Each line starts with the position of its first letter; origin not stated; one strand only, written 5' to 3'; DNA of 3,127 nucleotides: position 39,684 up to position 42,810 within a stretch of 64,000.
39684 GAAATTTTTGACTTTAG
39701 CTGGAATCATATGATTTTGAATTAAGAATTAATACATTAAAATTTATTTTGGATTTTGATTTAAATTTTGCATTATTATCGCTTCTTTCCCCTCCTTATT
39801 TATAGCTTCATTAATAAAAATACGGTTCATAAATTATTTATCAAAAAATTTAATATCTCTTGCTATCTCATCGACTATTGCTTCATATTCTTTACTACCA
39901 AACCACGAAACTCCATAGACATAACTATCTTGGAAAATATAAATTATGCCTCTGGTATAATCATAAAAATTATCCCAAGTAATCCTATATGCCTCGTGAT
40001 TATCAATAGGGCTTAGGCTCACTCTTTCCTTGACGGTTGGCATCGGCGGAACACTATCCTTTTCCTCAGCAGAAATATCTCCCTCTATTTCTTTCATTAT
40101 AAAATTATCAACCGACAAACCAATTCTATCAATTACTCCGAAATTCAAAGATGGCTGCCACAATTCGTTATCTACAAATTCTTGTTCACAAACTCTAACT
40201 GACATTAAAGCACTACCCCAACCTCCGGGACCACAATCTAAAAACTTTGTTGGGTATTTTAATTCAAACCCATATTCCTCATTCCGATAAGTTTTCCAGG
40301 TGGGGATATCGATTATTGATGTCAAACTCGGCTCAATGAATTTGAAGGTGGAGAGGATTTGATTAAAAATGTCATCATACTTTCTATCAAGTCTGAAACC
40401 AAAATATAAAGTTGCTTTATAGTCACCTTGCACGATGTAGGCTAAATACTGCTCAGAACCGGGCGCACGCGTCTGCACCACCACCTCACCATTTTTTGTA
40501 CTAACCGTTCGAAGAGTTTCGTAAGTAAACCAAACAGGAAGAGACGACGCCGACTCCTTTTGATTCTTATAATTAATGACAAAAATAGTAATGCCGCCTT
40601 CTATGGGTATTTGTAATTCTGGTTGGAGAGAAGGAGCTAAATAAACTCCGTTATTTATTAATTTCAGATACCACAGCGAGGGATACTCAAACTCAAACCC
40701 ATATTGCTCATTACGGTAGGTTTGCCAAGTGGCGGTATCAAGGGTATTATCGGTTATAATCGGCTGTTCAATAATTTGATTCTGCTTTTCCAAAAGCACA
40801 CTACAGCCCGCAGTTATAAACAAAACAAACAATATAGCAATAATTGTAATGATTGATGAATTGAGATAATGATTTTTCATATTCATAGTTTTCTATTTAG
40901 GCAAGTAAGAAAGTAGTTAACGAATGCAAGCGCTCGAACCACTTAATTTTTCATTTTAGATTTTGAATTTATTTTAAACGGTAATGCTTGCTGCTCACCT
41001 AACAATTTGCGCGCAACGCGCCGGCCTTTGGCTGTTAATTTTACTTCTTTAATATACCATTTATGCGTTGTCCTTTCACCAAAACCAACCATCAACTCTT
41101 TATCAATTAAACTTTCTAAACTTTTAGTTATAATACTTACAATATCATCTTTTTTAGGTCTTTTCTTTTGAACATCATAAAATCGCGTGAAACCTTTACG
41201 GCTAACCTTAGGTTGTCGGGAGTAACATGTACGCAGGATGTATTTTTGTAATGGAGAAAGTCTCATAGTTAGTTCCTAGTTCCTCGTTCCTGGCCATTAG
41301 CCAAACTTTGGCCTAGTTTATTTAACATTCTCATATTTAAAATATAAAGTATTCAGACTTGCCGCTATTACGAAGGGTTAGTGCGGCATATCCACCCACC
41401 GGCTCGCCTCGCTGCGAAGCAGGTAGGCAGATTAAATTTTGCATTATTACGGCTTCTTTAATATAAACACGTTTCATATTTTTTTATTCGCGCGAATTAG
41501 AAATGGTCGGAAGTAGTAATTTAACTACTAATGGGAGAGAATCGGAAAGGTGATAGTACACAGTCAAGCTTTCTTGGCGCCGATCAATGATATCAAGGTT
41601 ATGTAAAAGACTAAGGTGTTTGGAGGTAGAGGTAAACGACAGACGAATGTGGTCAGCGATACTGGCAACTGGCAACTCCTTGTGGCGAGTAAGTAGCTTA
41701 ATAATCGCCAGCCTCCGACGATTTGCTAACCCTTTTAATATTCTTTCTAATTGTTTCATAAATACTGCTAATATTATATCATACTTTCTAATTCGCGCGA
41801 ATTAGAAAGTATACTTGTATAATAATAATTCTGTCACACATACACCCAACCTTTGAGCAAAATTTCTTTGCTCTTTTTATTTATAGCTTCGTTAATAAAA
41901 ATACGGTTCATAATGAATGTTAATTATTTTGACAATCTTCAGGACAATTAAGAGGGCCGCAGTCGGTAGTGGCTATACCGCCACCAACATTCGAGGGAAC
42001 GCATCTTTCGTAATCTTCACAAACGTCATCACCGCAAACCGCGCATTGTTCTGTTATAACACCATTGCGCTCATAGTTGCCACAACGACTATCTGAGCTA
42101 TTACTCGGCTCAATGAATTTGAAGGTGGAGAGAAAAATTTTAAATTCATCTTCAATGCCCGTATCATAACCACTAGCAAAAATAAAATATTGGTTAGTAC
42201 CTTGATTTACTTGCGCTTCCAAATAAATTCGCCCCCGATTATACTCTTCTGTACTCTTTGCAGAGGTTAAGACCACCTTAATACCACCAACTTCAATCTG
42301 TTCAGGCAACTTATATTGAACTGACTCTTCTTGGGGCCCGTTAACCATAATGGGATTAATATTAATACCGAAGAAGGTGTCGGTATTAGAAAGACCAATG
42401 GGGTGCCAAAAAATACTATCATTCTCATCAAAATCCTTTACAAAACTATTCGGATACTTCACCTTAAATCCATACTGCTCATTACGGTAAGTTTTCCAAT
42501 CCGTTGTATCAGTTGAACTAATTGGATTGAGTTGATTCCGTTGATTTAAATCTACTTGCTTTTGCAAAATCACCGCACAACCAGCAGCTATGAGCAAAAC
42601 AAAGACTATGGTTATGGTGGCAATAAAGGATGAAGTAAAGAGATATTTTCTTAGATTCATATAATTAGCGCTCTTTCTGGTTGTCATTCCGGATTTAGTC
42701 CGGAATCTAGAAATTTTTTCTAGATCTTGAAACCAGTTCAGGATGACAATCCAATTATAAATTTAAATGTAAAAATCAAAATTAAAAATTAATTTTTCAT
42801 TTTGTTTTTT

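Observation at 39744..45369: The first ~25 codons of aspS are copied five times and placed in front of, or fused to, unrelated genes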

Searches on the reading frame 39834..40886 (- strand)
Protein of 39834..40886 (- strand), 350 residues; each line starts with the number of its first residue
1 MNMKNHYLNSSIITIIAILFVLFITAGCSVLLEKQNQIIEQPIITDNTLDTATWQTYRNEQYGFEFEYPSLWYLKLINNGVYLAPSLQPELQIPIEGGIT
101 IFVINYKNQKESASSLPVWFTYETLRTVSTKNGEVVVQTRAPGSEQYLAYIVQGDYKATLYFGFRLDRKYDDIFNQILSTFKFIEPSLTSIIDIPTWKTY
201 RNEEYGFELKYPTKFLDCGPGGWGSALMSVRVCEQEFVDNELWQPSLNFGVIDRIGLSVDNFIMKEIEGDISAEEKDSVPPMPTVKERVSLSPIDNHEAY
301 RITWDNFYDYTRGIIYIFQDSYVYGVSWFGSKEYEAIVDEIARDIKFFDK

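Call 46: search_protein_families(library=pfam, proteins=[window:39834-40886:-], max_evalue=0.01)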
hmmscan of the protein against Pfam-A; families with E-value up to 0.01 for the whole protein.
window:39834-40886:- (350 aa): 1 family
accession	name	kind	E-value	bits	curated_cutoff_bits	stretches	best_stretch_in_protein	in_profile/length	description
PF18933.6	PsbP_2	-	1e-08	35.8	27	1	13-75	2-65/184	PsbP-like protein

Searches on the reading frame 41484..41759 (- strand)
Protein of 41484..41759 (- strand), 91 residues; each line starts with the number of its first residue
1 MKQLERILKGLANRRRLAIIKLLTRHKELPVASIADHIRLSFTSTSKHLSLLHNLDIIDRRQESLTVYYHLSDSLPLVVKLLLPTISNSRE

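Call 46: search_protein_families(library=pfam, proteins=[window:41484-41759:-], max_evalue=0.01)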
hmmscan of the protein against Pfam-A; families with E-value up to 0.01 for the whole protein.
window:41484-41759:- (91 aa): 5 families
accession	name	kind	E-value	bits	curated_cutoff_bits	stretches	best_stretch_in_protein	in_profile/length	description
PF01022.26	HTH_5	-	5.5e-06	26.6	22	1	15-59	3-46/47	Bacterial regulatory protein, arsR family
PF13412.12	HTH_24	-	0.0025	17.8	21.9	1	13-58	2-47/48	Winged helix-turn-helix DNA-binding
PF25212.1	HVO_A0114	-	0.004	17.4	27.6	1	12-64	20-72/84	HVO_A0114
PF09339.16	HTH_IclR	-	0.004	17.3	22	1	15-60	4-50/52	IclR helix-turn-helix domain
PF24035.1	DUF7344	-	0.0084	16.9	27.8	0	11-39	4-31/76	Domain of unknown function (DUF7344)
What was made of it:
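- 41476..41812 (-): ArsR-type HTH gene (41484-41759), flanked on both sides by the palindrome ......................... Pfam HTH_5 (call 46).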

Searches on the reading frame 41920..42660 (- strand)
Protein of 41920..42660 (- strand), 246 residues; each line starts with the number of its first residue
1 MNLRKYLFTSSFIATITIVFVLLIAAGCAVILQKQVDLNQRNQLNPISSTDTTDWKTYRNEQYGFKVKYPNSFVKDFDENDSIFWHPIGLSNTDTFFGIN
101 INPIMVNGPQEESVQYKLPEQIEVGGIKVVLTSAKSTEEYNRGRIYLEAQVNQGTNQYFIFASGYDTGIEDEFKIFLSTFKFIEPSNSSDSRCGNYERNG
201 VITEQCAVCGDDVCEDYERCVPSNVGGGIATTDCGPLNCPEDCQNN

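Call 46: search_protein_families(library=pfam, proteins=[window:41920-42660:-], max_evalue=0.01)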
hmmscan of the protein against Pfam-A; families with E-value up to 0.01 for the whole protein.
window:41920-42660:- (246 aa): 2 families
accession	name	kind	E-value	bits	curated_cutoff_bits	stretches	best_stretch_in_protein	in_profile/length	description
PF18933.6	PsbP_2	-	2.7e-07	31.2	27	1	16-105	2-96/184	PsbP-like protein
PF03409.20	Glycoprotein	-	7.6e-05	22.2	27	1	29-106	105-184/370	Transmembrane glycoprotein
